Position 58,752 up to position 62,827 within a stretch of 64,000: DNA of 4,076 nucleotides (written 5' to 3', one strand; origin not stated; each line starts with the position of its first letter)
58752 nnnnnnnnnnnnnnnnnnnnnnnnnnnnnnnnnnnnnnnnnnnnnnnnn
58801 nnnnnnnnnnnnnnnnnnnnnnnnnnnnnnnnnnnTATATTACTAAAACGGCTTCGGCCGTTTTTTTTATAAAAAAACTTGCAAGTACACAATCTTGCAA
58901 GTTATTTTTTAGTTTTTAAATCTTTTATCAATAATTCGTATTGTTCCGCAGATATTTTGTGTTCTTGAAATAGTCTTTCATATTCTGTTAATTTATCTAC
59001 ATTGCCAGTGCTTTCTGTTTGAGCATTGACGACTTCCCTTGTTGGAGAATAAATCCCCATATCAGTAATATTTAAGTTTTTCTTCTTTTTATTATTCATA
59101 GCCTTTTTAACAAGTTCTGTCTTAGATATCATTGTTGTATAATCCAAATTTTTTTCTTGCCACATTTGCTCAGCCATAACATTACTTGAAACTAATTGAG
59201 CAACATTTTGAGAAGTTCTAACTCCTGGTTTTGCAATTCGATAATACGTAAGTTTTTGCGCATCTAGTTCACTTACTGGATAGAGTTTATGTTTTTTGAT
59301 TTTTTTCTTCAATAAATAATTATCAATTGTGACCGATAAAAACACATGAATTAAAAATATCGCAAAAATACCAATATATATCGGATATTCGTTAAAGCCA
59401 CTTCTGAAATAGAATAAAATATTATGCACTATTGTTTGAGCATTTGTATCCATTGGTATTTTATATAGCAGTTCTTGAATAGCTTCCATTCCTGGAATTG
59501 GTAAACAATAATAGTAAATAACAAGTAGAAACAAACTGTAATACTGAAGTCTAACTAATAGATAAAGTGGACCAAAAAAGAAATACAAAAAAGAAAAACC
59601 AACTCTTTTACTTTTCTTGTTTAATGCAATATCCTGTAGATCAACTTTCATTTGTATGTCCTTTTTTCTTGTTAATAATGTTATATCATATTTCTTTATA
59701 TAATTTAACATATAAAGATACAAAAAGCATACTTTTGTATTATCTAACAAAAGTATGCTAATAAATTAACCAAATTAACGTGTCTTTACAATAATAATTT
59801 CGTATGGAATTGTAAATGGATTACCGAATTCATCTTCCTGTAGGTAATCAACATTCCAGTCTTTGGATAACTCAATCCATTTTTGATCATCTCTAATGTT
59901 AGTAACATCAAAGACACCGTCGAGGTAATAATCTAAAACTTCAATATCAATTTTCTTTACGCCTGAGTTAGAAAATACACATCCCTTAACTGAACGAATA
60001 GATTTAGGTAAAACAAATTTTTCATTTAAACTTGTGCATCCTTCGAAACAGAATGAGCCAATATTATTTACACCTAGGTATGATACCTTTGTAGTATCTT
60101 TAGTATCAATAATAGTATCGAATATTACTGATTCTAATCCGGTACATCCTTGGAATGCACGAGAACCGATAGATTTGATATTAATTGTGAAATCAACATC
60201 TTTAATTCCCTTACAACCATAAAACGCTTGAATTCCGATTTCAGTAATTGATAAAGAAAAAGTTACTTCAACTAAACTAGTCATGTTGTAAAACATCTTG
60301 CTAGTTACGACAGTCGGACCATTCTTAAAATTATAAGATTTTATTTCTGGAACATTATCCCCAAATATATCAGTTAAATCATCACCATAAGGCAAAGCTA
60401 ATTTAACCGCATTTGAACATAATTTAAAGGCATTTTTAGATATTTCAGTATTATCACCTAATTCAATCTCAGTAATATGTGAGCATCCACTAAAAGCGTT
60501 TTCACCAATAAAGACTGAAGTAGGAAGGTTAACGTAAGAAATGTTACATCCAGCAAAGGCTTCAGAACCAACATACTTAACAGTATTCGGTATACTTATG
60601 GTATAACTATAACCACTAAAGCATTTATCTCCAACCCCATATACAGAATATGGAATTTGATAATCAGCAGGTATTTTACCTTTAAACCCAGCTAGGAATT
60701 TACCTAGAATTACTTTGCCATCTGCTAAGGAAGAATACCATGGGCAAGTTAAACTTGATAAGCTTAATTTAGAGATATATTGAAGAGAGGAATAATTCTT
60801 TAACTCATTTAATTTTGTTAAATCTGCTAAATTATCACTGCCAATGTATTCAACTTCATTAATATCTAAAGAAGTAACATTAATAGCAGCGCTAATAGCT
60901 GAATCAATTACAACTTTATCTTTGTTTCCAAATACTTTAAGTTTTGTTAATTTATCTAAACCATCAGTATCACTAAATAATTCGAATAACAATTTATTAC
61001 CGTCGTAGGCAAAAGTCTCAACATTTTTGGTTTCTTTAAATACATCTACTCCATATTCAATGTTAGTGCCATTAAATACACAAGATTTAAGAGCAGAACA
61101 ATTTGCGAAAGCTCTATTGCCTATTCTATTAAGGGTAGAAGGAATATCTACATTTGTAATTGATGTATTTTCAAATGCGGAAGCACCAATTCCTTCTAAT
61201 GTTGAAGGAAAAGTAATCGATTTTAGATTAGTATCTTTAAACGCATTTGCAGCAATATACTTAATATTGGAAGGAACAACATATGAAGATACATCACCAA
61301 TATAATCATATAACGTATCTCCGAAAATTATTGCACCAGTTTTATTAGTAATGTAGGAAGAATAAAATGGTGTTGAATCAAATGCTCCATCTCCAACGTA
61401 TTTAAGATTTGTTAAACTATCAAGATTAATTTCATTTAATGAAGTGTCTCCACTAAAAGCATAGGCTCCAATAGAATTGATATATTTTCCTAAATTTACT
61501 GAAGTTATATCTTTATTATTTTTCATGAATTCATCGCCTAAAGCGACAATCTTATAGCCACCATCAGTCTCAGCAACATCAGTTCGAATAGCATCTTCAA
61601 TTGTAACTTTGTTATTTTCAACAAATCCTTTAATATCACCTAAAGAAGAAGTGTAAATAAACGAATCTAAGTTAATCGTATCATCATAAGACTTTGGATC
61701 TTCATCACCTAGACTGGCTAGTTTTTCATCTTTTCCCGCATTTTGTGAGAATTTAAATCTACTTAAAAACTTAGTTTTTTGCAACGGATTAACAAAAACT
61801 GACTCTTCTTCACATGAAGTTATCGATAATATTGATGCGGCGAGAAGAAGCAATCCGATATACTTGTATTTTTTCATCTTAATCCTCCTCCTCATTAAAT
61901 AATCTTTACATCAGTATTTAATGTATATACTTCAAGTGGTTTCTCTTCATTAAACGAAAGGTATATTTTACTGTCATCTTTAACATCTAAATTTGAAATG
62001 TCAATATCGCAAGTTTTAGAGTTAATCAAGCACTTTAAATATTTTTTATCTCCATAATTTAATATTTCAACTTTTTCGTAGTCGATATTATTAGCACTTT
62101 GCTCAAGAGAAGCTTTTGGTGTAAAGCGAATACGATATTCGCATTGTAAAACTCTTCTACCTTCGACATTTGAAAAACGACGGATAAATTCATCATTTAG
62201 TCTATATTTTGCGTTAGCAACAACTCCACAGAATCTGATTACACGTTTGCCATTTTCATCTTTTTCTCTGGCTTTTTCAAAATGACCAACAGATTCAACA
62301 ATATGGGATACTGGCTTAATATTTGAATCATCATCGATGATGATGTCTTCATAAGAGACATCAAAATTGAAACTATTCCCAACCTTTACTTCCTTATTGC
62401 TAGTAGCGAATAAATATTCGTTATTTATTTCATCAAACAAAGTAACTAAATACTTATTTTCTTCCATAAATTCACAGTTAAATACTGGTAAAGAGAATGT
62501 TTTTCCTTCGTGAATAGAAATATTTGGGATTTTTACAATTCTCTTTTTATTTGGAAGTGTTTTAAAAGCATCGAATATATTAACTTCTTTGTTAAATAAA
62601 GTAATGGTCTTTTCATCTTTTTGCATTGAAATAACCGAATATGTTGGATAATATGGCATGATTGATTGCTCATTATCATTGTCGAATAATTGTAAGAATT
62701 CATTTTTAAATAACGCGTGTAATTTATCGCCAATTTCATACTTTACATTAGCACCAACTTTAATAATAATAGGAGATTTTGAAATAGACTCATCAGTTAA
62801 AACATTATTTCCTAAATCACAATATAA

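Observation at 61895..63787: MalK-like ABC ATPase carrying an uncharacterised C-terminal extension of about 260 aa, next to a BspA-type LRR surface lipoprotein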

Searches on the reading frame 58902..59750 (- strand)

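Call 3: search_protein_families(library=pfam, proteins=[window:58902-59750:-], max_evalue=0.1)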
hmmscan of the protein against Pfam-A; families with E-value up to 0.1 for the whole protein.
window:58902-59750:- (282 aa): 1 family
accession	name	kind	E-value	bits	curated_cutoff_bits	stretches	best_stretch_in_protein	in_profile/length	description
PF10947.13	DUF2628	-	0.04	14.8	23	1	45-77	16-48/93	Protein of unknown function (DUF2628)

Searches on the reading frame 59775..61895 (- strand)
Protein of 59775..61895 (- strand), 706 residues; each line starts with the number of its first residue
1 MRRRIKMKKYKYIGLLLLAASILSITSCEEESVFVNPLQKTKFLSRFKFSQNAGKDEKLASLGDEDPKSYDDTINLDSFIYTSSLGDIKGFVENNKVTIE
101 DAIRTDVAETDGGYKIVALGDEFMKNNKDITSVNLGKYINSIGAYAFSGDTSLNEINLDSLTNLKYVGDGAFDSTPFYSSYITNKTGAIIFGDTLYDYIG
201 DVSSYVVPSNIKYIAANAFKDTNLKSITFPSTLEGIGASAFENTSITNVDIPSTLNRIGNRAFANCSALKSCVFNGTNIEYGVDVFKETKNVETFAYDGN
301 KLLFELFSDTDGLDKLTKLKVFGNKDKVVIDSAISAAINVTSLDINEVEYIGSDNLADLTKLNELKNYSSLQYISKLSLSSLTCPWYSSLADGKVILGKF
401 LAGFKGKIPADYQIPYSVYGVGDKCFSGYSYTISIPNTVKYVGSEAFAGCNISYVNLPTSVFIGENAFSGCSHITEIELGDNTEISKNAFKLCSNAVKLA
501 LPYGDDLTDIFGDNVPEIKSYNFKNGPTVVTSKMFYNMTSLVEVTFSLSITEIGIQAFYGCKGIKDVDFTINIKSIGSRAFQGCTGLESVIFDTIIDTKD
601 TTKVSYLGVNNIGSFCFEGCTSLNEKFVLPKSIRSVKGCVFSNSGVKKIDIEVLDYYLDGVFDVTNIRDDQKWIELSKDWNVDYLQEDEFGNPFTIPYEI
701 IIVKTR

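Call 3: search_protein_families(library=pfam, proteins=[window:59775-61895:-], max_evalue=0.1)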
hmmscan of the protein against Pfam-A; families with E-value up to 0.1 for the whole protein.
window:59775-61895:- (706 aa): 2 families
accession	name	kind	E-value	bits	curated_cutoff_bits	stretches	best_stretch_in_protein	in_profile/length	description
PF13306.12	LRR_5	-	1.4e-71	238.8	27.7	5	192-298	4-109/127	BspA type Leucine rich repeat region (6 copies)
PF13855.12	LRR_8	-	7.9e-11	42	27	0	546-589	10-53/61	Leucine rich repeat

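Call 4: search_protein_families(library=ncbifam, proteins=[window:59775-61895:-], max_evalue=0.1)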
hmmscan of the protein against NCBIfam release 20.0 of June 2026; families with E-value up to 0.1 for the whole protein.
window:59775-61895:- (706 aa): 2 families
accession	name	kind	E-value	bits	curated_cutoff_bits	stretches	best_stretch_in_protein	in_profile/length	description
NF047961.1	adhesin_HupY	equivalog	1.3e-18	66.5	1250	3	202-302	188-288/978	leucine-rich repeat adhesin HupY/LrrG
NF045861.1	glide_Gli349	exception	7.9e-09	32.7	1750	1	210-271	2687-2748/3169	gliding machinery surface structure protein Gli349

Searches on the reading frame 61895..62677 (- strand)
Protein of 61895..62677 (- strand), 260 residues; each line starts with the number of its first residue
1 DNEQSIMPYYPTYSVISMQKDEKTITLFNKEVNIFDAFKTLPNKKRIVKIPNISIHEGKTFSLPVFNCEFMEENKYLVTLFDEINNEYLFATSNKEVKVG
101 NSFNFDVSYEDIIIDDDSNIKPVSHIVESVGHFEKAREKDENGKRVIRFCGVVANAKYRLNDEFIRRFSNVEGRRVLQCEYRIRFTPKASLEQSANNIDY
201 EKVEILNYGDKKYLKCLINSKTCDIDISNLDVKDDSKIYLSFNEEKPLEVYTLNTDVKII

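Call 6: find_homologous_proteins(query=window:61898-62674:-, max_evalue=0.001)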
Query seq(259 aa): 323 candidates shared short words with the query, none scored E <= 0.001.

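Call 16: search_protein_representatives(protein=window:61895-62677:-)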
Query: 260 residues. Proteins with E-value up to 0.001 (for the whole library): 9; up to 1e-10: 1; up to 1e-30: 1. The best 9 are listed.
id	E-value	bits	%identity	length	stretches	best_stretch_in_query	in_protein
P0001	1.2e-165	565.4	100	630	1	1-260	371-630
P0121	2.2e-06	43.8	26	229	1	43-228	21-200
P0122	7.1e-06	42.1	25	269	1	2-223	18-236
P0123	7.4e-06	42.1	27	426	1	74-245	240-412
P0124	1.2e-05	41.3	23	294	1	6-233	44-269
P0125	1.6e-04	37.7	34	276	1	25-147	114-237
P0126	2.4e-04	37.1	27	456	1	2-223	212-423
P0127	6.7e-04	35.7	27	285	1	76-259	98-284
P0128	7.4e-04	35.5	28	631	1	44-260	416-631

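Call 21: search_solved_structures(query=A2, max_evalue=10, show_alignments=2)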
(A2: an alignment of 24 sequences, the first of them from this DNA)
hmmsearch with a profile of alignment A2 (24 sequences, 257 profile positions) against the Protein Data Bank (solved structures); distinct sequences matched with E-value up to 10: 0.

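Call 25: find_related_loci(query=A3, collection=genome_contigs, flank=8000)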
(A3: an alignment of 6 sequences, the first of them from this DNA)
Query A3 (259 aa) in genome_contigs; peptide patterns used: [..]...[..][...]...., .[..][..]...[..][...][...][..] (x = any residue, [..] = any of these).
22 stretches matched a pattern; 4 encode a relative of the query (tblastn E <= 1e-3); 4 distinct loci.
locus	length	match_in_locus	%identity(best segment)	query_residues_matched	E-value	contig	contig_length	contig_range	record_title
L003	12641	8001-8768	47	1-259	3e-72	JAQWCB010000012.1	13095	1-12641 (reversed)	MAG: Bacilli bacterium isolate STF2_233 NODE_13407_length_13095_cov_7.948257_Sandtown_F2, whole genome shotgun sequence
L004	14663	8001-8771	46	1-259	6e-69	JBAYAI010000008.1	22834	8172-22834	MAG: Bacilli bacterium isolate SO_2016_CLC_T1_66 scaffold01316_PH3_Jul14_2016, whole genome shotgun sequence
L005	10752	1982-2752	37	1-259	2e-51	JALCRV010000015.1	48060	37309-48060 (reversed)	MAG: Bacilli bacterium isolate UW_MP_BACIL3_1 Ga0455773_000212, whole genome shotgun sequence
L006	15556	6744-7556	31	1-259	1e-41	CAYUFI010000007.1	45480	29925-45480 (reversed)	MAG TPA_asm: uncultured Clostridiaceae bacterium isolate binchicken_co353_744 genome assembly, contig: NODE_1149_length_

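Call 30: predict_structure(alignment_id=A2)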
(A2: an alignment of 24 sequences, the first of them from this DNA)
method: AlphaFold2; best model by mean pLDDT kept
length: 259 residues; sequences in the alignment: 24
mean_pLDDT: 91.4   pTM: 0.82
mean pLDDT of the five models: 91.4, 91.4, 91.0, 90.8, 90.3
residues with pLDDT >= 90: 215; 70-90: 34; 50-70: 9; < 50: 1
segments of 3 or more residues with pLDDT < 50: none
pLDDT, mean of each block of 10 residues (from residue 1): 61 93 94 91 93 93 95 92 93 95 96 79 93 93 94 95 93 93 96 94 92 94 94 88 94 89
secondary structure, 60 per line:
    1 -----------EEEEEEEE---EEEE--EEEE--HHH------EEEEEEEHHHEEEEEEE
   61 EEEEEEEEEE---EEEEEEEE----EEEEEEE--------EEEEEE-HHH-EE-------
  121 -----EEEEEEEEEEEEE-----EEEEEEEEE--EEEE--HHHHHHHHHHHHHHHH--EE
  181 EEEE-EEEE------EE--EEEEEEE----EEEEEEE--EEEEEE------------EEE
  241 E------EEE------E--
elements in order: E12-19 E23-26 E29-32 E44-50 E54-70 E74-81 E86-92 E101-106 E126-138 E144-152 E155-158 H161-176 E179-184 E186-189 E200-206 E211-217 E220-225 E238-241 E248-250

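Call 35: find_homologous_proteins(query=A2, max_evalue=0.001)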
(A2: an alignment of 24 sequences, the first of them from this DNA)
Query A2 (24 sequences) (259 aa, profile of the alignment): 6 proteins with E <= 0.001 among 4238 candidates.
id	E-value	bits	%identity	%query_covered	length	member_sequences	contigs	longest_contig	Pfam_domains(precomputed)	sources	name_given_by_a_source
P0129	8.3e-78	280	21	96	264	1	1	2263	-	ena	-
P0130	3.0e-72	261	21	99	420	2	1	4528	PF08402.17,PF17912.8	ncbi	-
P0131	1.1e-64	237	21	68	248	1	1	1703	-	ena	-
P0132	3.2e-59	219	27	80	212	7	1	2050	-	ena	-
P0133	3.2e-58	215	23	68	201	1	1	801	-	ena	-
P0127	1.6e-51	193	25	74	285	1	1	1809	-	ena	-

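Call 38: fold_search(model_id=the predicted structure, library=pdb)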
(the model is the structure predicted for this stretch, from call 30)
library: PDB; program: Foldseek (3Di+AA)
matches with E <= 10: 384; with E <= 0.001: 1
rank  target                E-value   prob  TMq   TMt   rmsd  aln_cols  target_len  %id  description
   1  6yir                  6.3e-04  1.00  0.35  0.26   3.3       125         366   11  Crystal structure of Bacillus subtilis MsmX ATPase (released 2020-11-18)
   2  2it1_A                1.8e-03  1.00  0.34  0.25   4.1       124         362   12  Structure of PH0203 protein from Pyrococcus horikoshii (released 2007-10-30)
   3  2it1_B                7.2e-03  1.00  0.33  0.24   3.0       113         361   12  Structure of PH0203 protein from Pyrococcus horikoshii (released 2007-10-30)
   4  9j4r_B                8.9e-03  1.00  0.28  0.22   4.2       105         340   12  Cryo-EM structure of ferric ion importer, FbpBC, from Thermus thermophilus (released 2025-08-13)
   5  4tqu_S                9.4e-03  1.00  0.35  0.26   3.9       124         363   10  Crystal structure of a bacterial ABC transporter involved in the import of the acidic polysaccharide alginate (released 2015-07-22)
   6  8zx1_A                9.4e-03  1.00  0.30  0.22   5.1       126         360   11  Cryo-EM structure of E.coli spermidine transporter PotABC in nanodisc (released 2024-10-09)
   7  7x0q_B                1.1e-02  1.00  0.31  0.23   5.1       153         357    9  Crystal structure of ATPase Clo1313_2554 from Clostridium thermocellum (released 2022-09-14)
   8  2r6g_A                1.2e-02  1.00  0.32  0.23   4.2       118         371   11  The Crystal Structure of the E. coli Maltose Transporter (released 2007-11-27)
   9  7cae_C                1.3e-02  1.00  0.33  0.23   4.5       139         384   14  Mycobacterium smegmatis LpqY-SugABC complex in the resting state (released 2020-12-02)
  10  1g29_1                1.3e-02  1.00  0.34  0.25   6.1       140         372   11  MALK (released 2000-12-06)
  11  2awo_A                1.5e-02  1.00  0.33  0.23   3.9       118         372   11  Crystal structure of the ADP-Mg-bound E. Coli MALK (Crystallized with ADP-Mg) (released 2005-12-13)
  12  2awo_D                1.6e-02  1.00  0.33  0.29   4.0       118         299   11  Crystal structure of the ADP-Mg-bound E. Coli MALK (Crystallized with ADP-Mg) (released 2005-12-13)
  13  2awo_C                1.6e-02  1.00  0.33  0.24   4.0       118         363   11  Crystal structure of the ADP-Mg-bound E. Coli MALK (Crystallized with ADP-Mg) (released 2005-12-13)
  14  3gd7_B                1.9e-02  1.00  0.31  0.22   4.1       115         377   10  Crystal structure of human NBD2 complexed with N6-Phenylethyl-ATP (P-ATP) (released 2010-03-02)
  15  1oxs                  2.0e-02  1.00  0.32  0.24   3.1       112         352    9  Crystal structure of GlcV, the ABC-ATPase of the glucose ABC transporter from Sulfolobus solfataricus (released 2003-06-17)
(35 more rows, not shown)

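Call 39: search_protein_families(library=pfam, alignment_id=A2, max_evalue=10)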
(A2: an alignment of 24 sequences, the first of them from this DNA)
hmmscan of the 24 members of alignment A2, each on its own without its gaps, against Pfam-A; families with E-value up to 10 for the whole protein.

A. member 1, seq(259 aa): 0 families

B. families by the number of members that match (of 24 scanned): 12 families
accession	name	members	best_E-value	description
PF03459.23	TOBE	3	0.1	TOBE domain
PF15241.11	Cylicin_N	1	0.0072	Cylicin N-terminus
PF11761.13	CbiG_mid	1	0.033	Cobalamin biosynthesis central region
PF23602.1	CS_DNAAF11_C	1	0.047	Dynein axonemal assembly factor 11-like, CS domain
PF22089.2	DIP2116-like_N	1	0.056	DIP2116-like, N-terminal domain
PF22287.2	TraI-like_C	1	0.077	TraI-like C-terminal domain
PF12053.14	Par3_HAL_N_term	1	0.094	N-terminal of Par3 and HAL proteins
PF17961.7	Big_8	1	0.14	Bacterial Ig domain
PF16179.11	RHD_dimer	1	0.19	Rel homology dimerisation domain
PF18070.6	Cas9_PI2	1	0.23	CRISPR-Cas9 PI domain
PF25403.1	zf-C2H2_ZFAND2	1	0.32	ZFAND2A/B-like C2H2 zinc finger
PF18688.6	DUF5638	1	2.6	Family of unknown function (DUF5638)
